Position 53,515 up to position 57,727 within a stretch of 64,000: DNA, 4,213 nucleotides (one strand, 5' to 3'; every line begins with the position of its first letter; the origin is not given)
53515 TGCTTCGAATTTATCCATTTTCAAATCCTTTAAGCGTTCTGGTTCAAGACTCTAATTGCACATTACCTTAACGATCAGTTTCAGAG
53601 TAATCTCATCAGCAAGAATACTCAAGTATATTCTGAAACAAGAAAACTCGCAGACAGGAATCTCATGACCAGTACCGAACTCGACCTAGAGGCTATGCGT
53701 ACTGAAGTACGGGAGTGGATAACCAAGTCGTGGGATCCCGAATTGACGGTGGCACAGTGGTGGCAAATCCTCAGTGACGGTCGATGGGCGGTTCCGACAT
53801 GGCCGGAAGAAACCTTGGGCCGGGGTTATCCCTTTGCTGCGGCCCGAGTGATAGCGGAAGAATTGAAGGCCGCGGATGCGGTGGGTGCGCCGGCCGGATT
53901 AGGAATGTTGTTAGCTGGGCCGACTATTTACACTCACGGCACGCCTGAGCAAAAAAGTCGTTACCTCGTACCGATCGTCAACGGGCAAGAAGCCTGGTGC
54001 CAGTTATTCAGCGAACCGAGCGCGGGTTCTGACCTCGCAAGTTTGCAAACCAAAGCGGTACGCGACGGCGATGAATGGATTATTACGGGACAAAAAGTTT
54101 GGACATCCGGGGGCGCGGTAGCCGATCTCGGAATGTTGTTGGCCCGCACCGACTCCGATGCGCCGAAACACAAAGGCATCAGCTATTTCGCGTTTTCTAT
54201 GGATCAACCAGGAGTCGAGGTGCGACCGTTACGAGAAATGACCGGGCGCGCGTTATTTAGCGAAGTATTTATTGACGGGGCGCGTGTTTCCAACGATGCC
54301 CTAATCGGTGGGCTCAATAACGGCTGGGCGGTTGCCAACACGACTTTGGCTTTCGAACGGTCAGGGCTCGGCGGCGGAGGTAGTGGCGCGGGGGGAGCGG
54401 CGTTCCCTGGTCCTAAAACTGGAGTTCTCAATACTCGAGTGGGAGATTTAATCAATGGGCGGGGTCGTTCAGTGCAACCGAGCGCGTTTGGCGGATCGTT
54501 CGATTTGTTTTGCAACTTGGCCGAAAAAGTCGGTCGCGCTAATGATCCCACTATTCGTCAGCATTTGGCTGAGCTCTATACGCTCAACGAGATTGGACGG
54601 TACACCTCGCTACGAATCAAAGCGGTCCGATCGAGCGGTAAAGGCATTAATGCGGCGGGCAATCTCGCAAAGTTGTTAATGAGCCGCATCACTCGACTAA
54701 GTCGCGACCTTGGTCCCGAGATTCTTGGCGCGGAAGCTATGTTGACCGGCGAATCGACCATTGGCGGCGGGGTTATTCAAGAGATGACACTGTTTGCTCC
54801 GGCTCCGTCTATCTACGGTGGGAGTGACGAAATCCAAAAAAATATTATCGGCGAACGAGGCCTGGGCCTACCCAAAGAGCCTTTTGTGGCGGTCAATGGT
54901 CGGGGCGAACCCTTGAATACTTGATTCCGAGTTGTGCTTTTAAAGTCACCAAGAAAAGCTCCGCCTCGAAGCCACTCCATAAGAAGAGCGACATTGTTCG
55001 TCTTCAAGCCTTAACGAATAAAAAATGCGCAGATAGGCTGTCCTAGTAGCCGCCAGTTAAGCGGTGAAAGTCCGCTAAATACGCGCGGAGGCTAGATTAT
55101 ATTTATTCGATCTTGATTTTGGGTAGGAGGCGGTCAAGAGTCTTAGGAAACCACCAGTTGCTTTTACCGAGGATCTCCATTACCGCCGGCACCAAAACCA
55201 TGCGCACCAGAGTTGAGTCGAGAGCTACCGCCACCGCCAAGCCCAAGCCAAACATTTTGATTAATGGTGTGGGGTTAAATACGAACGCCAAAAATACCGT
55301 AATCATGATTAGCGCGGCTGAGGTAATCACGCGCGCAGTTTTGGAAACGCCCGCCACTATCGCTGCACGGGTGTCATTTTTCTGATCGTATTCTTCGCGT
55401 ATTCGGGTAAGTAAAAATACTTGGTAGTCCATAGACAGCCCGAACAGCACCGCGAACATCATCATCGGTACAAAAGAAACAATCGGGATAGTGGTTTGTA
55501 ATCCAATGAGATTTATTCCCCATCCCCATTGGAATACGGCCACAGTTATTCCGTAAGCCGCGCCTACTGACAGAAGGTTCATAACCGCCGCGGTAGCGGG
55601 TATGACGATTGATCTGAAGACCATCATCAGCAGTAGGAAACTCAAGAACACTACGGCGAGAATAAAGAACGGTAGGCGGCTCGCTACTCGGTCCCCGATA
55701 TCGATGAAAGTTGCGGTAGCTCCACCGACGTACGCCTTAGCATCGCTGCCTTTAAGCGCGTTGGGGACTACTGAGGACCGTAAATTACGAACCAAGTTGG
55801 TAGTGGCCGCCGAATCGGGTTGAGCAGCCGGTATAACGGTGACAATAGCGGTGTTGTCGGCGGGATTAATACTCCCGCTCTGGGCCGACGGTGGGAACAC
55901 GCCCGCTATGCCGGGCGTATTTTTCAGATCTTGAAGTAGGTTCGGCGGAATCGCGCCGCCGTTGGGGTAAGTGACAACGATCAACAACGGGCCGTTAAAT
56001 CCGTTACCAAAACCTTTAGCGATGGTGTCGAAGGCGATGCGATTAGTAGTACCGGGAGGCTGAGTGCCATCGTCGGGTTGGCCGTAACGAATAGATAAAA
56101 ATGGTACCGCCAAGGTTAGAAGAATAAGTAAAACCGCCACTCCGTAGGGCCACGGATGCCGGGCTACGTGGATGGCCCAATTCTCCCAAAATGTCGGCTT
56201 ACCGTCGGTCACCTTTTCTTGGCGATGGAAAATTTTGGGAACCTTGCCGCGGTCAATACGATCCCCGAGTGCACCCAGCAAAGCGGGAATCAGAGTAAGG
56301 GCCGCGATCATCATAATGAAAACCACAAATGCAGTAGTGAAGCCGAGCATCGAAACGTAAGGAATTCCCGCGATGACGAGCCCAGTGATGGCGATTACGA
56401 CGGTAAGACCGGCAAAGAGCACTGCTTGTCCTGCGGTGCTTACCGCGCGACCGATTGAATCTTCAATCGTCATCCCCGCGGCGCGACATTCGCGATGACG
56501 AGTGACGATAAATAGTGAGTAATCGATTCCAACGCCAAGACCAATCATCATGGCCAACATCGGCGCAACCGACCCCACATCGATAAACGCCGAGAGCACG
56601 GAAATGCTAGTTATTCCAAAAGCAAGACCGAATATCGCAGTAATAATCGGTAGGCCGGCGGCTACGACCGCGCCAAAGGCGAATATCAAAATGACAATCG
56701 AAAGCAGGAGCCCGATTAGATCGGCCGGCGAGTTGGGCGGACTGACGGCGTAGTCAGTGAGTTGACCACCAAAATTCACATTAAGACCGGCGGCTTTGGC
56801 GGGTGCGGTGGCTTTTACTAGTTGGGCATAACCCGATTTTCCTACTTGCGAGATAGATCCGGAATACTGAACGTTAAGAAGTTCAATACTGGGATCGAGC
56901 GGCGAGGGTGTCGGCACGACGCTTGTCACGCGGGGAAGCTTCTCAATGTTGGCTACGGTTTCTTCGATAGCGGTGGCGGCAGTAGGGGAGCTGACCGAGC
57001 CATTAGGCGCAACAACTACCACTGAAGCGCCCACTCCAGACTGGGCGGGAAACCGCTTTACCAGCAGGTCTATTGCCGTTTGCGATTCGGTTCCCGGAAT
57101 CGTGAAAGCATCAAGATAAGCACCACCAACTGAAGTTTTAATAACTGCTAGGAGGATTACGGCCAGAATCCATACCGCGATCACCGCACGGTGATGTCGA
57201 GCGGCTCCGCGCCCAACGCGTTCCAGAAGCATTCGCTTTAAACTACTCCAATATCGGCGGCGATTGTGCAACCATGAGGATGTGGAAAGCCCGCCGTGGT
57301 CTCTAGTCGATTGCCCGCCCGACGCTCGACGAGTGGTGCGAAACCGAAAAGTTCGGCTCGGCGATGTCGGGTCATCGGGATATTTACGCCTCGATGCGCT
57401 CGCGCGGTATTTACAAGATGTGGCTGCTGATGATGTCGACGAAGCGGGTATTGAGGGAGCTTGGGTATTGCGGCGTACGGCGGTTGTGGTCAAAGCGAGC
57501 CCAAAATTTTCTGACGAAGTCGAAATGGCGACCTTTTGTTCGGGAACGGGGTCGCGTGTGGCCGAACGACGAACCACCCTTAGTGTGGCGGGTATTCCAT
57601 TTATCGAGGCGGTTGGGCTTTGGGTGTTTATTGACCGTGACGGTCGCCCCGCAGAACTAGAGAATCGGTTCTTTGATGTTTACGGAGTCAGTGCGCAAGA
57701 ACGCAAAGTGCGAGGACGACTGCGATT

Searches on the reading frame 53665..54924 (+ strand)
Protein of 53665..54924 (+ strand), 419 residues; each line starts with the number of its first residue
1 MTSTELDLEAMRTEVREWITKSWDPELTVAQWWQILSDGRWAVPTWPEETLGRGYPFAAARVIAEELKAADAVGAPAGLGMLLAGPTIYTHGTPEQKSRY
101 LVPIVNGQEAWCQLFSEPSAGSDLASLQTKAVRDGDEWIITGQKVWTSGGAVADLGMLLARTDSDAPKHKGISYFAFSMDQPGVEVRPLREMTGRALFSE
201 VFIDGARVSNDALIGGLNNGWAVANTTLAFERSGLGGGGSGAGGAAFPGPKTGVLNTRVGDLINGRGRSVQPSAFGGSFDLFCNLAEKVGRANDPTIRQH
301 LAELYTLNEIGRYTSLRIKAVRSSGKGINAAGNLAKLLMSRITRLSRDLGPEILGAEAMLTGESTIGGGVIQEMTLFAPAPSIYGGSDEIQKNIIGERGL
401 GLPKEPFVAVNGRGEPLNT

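Call 51: search_protein_families(library=pfam, proteins=[window:53665-54924:+], max_evalue=0.00001)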
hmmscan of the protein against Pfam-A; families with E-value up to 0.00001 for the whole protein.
window:53665-54924:+ (419 aa): 3 families
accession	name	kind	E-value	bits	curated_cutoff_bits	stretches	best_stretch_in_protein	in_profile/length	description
PF02770.24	Acyl-CoA_dh_M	-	7.9e-20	71.3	33.3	1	112-195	1-84/97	Acyl-CoA dehydrogenase, middle domain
PF00441.29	Acyl-CoA_dh_1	-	1.3e-13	51.8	22.4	1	292-399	48-149/150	Acyl-CoA dehydrogenase, C-terminal domain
PF02771.21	Acyl-CoA_dh_N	-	2.8e-12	47.5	22.9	1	11-107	7-112/113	Acyl-CoA dehydrogenase, N-terminal domain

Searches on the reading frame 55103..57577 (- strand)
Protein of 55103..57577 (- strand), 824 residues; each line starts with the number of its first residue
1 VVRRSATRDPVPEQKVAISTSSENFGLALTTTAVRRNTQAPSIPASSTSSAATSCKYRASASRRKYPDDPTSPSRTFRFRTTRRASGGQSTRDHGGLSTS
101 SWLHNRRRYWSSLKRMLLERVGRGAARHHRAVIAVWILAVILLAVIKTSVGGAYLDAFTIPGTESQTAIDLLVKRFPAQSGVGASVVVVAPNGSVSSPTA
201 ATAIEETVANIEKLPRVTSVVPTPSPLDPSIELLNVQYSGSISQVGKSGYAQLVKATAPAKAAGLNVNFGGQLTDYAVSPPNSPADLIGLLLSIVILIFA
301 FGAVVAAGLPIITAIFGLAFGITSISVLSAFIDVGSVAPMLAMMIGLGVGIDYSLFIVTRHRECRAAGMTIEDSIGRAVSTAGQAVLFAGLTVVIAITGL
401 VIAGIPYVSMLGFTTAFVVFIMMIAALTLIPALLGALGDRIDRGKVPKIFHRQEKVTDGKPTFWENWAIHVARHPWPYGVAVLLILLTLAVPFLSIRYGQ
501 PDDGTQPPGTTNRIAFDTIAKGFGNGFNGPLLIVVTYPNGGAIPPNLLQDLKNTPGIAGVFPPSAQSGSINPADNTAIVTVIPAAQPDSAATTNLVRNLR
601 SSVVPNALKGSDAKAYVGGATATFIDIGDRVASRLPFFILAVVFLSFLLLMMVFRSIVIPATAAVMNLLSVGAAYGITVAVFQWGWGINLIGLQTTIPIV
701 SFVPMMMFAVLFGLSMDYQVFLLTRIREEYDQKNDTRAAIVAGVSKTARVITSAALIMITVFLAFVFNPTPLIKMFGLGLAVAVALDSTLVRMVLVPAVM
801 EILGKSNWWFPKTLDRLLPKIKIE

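Call 46: search_protein_families(library=pfam, proteins=[window:55103-57577:-], max_evalue=0.00001)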
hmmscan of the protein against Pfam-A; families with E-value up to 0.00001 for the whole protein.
window:55103-57577:- (824 aa): 1 family
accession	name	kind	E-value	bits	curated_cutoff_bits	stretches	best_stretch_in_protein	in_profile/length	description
PF03176.21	MMPL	-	1.7e-82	277.5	20.5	2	158-477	2-332/333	MMPL family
